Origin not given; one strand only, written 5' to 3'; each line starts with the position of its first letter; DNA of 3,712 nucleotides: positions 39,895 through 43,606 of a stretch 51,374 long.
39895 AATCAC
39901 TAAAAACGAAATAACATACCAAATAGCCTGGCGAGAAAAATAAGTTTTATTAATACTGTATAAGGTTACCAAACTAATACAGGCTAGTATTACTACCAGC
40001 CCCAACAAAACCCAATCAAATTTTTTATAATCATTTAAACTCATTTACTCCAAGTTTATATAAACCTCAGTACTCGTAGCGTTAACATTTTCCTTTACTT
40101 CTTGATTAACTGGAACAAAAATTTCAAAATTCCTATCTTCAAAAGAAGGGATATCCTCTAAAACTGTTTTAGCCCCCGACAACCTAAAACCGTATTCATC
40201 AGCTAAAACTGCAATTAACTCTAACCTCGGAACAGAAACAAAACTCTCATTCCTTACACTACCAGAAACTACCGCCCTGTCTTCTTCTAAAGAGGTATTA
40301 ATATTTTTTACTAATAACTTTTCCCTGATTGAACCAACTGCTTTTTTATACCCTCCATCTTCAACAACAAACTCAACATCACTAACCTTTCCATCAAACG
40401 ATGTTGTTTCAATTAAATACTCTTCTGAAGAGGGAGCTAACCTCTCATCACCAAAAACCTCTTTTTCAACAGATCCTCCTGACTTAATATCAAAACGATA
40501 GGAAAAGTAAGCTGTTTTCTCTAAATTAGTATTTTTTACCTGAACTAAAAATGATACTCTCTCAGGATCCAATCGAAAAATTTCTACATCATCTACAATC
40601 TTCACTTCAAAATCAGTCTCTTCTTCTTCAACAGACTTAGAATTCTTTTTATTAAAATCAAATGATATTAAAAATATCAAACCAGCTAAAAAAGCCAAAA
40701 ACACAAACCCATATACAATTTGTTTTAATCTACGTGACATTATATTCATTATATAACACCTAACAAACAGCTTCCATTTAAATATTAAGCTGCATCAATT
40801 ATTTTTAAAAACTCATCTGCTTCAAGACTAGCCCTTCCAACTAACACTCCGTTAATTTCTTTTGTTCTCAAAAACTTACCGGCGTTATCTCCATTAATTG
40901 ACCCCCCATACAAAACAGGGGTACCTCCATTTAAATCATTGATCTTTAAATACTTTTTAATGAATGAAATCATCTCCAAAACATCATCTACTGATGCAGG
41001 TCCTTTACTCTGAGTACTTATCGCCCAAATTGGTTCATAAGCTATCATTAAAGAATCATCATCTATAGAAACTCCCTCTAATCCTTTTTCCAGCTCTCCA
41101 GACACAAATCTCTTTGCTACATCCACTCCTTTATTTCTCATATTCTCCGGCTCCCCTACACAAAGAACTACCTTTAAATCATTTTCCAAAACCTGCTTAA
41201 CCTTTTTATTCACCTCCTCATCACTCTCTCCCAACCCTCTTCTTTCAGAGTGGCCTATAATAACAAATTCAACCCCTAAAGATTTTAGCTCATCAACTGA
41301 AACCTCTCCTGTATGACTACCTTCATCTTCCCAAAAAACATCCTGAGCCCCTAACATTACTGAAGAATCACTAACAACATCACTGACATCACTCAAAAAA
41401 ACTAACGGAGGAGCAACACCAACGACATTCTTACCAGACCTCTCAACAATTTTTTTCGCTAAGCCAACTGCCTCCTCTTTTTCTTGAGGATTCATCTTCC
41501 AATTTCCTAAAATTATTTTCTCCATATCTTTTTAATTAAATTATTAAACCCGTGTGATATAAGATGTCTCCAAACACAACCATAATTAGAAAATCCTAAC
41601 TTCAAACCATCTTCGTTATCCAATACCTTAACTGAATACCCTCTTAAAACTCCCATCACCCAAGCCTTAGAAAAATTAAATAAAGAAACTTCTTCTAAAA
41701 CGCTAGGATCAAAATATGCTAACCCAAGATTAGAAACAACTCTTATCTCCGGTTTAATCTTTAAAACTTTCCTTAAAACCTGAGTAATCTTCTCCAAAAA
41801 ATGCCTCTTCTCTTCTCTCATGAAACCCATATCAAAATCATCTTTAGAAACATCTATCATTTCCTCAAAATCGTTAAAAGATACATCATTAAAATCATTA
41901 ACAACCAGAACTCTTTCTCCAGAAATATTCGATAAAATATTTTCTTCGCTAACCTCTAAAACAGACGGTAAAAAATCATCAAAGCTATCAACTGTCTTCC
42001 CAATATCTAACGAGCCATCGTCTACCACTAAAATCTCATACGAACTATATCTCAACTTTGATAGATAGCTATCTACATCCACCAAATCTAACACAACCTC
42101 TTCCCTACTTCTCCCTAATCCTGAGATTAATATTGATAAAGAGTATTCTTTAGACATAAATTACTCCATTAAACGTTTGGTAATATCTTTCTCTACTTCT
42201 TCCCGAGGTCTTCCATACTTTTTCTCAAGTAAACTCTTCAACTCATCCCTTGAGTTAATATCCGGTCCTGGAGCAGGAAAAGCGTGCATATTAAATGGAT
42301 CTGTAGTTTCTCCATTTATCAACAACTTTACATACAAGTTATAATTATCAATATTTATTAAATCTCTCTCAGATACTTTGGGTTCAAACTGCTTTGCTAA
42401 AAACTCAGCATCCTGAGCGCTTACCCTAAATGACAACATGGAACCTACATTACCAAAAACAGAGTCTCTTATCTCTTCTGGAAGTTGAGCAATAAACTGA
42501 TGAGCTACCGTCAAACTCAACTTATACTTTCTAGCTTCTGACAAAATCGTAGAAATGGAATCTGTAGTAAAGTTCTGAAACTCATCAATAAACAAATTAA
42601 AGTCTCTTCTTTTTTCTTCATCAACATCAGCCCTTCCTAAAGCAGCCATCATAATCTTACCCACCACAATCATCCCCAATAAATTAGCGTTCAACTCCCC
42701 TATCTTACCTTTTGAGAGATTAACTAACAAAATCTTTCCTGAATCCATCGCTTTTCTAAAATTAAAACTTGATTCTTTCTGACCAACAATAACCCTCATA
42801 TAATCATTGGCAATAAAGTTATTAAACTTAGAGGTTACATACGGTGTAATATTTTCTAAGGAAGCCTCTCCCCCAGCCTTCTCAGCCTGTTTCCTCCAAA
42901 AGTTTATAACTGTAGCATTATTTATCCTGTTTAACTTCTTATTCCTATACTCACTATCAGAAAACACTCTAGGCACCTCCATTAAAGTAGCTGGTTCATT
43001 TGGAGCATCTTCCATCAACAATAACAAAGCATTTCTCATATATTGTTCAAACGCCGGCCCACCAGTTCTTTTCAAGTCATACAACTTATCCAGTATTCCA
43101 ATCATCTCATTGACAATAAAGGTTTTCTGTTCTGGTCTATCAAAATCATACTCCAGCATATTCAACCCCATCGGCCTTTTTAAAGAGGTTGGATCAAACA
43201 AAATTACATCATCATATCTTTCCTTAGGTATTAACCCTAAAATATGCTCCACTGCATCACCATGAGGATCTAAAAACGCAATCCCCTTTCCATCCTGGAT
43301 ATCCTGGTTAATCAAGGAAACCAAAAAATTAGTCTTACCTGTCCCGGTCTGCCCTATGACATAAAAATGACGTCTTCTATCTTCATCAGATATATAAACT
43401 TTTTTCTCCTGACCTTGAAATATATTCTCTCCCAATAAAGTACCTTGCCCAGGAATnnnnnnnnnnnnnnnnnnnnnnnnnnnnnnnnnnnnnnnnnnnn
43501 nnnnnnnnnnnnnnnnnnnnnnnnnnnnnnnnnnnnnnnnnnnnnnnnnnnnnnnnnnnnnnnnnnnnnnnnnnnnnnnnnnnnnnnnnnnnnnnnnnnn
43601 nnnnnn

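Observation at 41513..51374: Type IV pilus-like operon carrying a membrane-anchored HerA/VirD4-type translocase and several unknown proteins instead of the usual accessory set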

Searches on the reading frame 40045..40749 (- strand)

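Call 3: search_protein_families(library=pfam, proteins=[window:40045-40749:-], max_evalue=0.1)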
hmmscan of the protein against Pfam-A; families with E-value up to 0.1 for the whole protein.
window:40045-40749:- (234 aa): 0 families

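Call 4: search_protein_families(library=ncbifam, proteins=[window:40045-40749:-], max_evalue=0.1)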
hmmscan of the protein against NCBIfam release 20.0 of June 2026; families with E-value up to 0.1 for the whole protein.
window:40045-40749:- (234 aa): 4 families
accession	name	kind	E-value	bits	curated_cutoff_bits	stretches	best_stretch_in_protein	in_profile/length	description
NF038353.1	FxLYD_dom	domain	0.037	13.9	23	1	158-215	3-60/71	FxLYD domain-containing protein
TIGR04561.1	membra_charge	hypoth_equivalog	0.04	14.1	30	1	8-48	14-55/82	TIGR04561 family membrane protein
NF045978.1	ComEA_MAG0490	equivalog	0.06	13.1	98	0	9-55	1-49/162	MAG0490 family ComEA-like DNA-binding protein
NF010548.0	PRK13940.1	equivalog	0.071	11.9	469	1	122-171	293-343/414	glutamyl-tRNA reductase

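Call 60: search_protein_families(library=padloc, proteins=[window:40045-40749:-], max_evalue=0.01)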
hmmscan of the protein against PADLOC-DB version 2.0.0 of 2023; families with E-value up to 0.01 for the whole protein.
window:40045-40749:- (234 aa): 0 families

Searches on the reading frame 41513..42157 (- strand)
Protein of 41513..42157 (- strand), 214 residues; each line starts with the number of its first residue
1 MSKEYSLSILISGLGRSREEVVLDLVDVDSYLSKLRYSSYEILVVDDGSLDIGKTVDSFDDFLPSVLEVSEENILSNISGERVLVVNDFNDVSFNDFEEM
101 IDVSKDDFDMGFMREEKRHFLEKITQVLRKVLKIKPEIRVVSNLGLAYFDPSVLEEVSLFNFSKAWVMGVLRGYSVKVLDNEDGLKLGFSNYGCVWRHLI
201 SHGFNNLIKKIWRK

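Call 3: search_protein_families(library=pfam, proteins=[window:41513-42157:-], max_evalue=0.1)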
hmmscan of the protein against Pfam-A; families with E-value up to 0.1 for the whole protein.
window:41513-42157:- (214 aa): 0 families
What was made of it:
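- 41513..42157 (-): 214-aa degenerate GT2 remnant of a Gtr-type (GtrA / GT2 / PMT_2) glycosylation cluster that is intact in relatives. No Pfam hit (call 3).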

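Call 4: search_protein_families(library=ncbifam, proteins=[window:41513-42157:-], max_evalue=0.1)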
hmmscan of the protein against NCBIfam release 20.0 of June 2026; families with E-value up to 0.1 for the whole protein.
window:41513-42157:- (214 aa): 2 families
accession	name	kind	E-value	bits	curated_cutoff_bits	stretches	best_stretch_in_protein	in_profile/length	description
NF007482.0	PRK10073.1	equivalog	0.016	14.2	423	1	32-102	28-99/334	glycosyltransferase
NF000132.2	APH_2pp_Ig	exception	0.054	12.8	620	1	81-131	210-264/306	aminoglycoside O-phosphotransferase APH(2'')-Ig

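Call 60: search_protein_families(library=padloc, proteins=[window:41513-42157:-], max_evalue=0.01)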
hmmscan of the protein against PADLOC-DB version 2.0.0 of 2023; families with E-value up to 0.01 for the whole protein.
window:41513-42157:- (214 aa): 0 families

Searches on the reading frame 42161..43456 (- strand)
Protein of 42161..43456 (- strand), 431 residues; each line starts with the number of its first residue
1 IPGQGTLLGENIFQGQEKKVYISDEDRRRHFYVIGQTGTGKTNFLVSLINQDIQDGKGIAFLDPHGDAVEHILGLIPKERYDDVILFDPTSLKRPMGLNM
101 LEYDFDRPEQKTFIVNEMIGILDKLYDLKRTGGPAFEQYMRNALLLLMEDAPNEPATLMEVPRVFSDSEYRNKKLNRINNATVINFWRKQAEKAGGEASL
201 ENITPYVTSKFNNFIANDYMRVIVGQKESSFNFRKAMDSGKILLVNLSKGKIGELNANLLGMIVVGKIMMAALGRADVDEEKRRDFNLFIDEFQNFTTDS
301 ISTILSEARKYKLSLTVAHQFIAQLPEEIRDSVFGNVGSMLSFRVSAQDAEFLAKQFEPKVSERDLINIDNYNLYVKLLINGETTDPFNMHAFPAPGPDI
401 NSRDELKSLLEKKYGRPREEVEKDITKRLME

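Call 70: search_dna_similar(query=window:42161-43456:-, collection=plasmids, mode=protein, max_evalue=0.001, max_rows=25)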
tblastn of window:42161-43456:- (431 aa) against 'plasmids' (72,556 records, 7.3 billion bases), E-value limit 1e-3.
Records with a match: 639; places in all: 673; records where one place covers at least 80% of the query: 198.
Best place of each record, by identity: <60% 639.
By first word of the organism name: Bacillus 345; Streptomyces 91; Staphylococcus 27; Natrinema 13; Sulfolobus 12; Haladaptatus 9; Spiroplasma 9; Clostridium 8; Lactobacillus 7; Paenibacillus 6; and 74 more.
By predicted mobility (MOB-suite, as given by PLSDB): non-mobilizable 472; conjugative 114; mobilizable 53.
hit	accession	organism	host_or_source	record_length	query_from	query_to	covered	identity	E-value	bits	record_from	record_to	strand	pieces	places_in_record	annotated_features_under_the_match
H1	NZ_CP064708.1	Bradyrhizobium sp. 131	Acmispon strigosus,cell culture,root ...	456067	2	396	92%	33.6%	9e-72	252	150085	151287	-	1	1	type IV secretion system DNA-binding domain-containing protein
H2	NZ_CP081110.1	Sulfitobacter mediterraneus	-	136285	2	389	90%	34.1%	8e-68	241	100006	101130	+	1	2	type IV secretion system DNA-binding domain-containing protein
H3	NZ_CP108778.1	Embleya sp. NBC_00896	-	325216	2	415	96%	30.6%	1e-55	206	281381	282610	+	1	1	type IV secretory system conjugative DNA transfer family protein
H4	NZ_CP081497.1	Streptomyces sp. BHT-5-2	whole organism,plant soil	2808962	15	417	94%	31.1%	4e-53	198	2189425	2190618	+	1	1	none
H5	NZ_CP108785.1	Embleya sp. NBC_00888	-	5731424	15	415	93%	29.6%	6e-57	209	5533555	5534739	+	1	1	none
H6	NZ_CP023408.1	Streptomyces fungicidicus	Pig,cell culture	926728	5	425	98%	28.2%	7e-36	147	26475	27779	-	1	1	type IV secretion system DNA-binding domain-containing protein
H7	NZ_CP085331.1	Haladaptatus salinisoli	cell culture,saline soil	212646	3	424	98%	27.6%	1e-23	111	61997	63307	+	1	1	type IV secretion system DNA-binding domain-containing protein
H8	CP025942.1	Bacillus subtilis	Mixed culture,Chinese food lobster sauce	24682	8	398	91%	29.2%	1e-30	132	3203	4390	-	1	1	ATPase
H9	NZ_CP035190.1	Bacillus licheniformis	cell culture,food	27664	8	398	91%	29.2%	4e-30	130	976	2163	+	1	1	DUF87 domain-containing protein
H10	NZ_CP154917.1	Bacillus subtilis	-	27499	8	398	91%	29.2%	4e-30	130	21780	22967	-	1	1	DUF87 domain-containing protein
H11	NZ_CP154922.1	Bacillus subtilis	-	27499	8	398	91%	29.2%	4e-30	130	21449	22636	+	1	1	DUF87 domain-containing protein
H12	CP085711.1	Bacillus sp. F19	single cell,soil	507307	2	412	95%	27.6%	8e-29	127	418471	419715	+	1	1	DUF87 domain-containing protein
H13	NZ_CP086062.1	Bacillus sp. BC1-43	Sing cell,soil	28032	8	398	91%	29.0%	5e-30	130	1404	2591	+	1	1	DUF87 domain-containing protein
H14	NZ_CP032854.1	Bacillus subtilis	cell culture,Cheonggukjang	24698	8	398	91%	29.0%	6e-30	130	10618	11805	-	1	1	DUF87 domain-containing protein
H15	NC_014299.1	Halalkalicoccus jeotgali B3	-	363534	2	423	98%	26.6%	2e-20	101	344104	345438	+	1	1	TraM recognition domain-containing protein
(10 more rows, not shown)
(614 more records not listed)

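Call 71: get_annotated_region(hit=H1, flank=7000)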
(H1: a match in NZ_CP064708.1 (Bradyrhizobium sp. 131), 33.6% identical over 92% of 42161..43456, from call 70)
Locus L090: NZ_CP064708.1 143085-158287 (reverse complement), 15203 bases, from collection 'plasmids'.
description: Bradyrhizobium sp. 131 plasmid p131_1, complete sequence
organism: Bradyrhizobium sp. 131 (NCBI taxid 2782609)
taxonomy: Bacteria; Pseudomonadota; Alphaproteobacteria; Hyphomicrobiales; Nitrobacteraceae; Bradyrhizobium; Bradyrhizobium sp. 131
host: -; source: Acmispon strigosus,cell culture,root nodule; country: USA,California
typing (MOB-suite, as given by PLSDB): non-mobilizable
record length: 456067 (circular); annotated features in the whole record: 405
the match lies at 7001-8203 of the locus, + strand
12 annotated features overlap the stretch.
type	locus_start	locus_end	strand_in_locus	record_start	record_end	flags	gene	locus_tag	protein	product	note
CDS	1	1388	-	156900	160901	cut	-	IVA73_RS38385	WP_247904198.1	CHAT domain-containing protein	-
CDS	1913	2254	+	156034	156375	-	-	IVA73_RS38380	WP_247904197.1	hypothetical protein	-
CDS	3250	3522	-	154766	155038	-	-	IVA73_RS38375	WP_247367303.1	hypothetical protein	-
CDS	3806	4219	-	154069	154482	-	-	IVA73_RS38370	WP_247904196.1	hypothetical protein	-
CDS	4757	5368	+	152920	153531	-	-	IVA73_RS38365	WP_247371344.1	hypothetical protein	-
CDS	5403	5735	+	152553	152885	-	-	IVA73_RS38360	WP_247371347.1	hypothetical protein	-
CDS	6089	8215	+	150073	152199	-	-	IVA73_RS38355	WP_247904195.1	type IV secretion system DNA-binding domain-containing protein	-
CDS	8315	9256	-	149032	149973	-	-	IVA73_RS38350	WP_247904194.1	hypothetical protein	-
CDS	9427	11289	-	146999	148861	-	-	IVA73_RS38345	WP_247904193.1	CHAT domain-containing protein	-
CDS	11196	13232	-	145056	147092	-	-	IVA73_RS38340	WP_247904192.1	tetratricopeptide repeat protein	-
CDS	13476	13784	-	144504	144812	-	-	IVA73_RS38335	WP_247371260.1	hypothetical protein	-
CDS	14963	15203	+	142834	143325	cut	-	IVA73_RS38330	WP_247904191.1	hypothetical protein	-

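Call 72: get_annotated_region(hit=H9, flank=7000)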
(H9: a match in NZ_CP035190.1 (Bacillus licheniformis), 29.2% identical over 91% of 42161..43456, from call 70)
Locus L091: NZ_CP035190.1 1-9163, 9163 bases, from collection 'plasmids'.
description: Bacillus licheniformis strain SRCM103914 plasmid unnamed2, complete sequence
organism: Bacillus licheniformis (NCBI taxid 1402)
taxonomy: Bacteria; Bacillota; Bacilli; Bacillales; Bacillaceae; Bacillus; Bacillus licheniformis
host: -; source: cell culture,food; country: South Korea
typing (MOB-suite, as given by PLSDB): non-mobilizable
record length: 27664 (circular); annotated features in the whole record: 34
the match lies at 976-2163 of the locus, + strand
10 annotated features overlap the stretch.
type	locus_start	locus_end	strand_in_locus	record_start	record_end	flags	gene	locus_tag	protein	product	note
CDS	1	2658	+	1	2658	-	-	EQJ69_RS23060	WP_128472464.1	DUF87 domain-containing protein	-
CDS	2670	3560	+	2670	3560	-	-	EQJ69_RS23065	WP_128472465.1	replication-relaxation family protein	-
CDS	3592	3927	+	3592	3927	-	-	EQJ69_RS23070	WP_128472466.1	hypothetical protein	-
CDS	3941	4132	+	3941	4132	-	-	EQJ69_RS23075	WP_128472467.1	hypothetical protein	-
CDS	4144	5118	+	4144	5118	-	-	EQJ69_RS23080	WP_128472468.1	conjugal transfer protein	-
CDS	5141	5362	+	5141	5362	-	-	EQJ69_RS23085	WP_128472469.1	hypothetical protein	-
CDS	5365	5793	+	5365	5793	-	-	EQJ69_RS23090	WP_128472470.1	conjugal transfer protein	-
CDS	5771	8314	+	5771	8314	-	-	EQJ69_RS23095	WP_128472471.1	ATP-binding protein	-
CDS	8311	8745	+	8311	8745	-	-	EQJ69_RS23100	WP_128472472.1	hypothetical protein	-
CDS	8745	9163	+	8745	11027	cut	-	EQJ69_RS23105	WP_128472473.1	conjugal transfer protein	-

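Call 76: search_protein_families(library=pfam, proteins=[L091:1-2658:+, L091:2670-3560:+, L091:5771-8314:+, L090:6089-8215:+], max_evalue=0.001)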
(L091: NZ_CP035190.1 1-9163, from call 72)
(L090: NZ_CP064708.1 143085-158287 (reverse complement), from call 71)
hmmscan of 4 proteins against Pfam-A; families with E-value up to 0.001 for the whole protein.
L091:1-2658:+ (885 aa): 1 family
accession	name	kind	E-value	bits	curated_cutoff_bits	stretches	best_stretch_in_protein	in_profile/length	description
PF01935.23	DUF87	-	3.5e-09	37.5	23.2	1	332-579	8-216/220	Helicase HerA, central domain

L091:2670-3560:+ (296 aa): 1 family
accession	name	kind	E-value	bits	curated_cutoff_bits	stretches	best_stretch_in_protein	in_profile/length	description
PF13814.12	Replic_Relax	-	1.5e-10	42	25.3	1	16-215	4-183/191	Replication-relaxation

L091:5771-8314:+ (847 aa): 2 families
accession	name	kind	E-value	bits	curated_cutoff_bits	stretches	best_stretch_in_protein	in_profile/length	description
PF12846.13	AAA_10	-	1.9e-116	389.5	27.5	1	457-816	2-362/362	AAA-like domain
PF19044.6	P-loop_TraG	-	6.5e-05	22.2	25.8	0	673-746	229-301/413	TraG P-loop domain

L090:6089-8215:+ (708 aa): 4 families
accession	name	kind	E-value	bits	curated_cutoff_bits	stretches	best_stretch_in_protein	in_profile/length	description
PF10412.15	TrwB_AAD_bind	-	2.3e-11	43.6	20.5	2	320-370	7-57/387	Type IV secretion-system coupling protein DNA-binding domain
PF02534.20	T4SS-DNA_transf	-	1.2e-07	31.4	20.1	0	582-653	294-367/468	Type IV secretory system Conjugative DNA transfer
PF12696.13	TraG-D_C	-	2.2e-05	24.8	22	1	589-656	1-68/126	TraM recognition site of TraD and TraG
PF01935.23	DUF87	-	2.5e-05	24.9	23.2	1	328-368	23-64/220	Helicase HerA, central domain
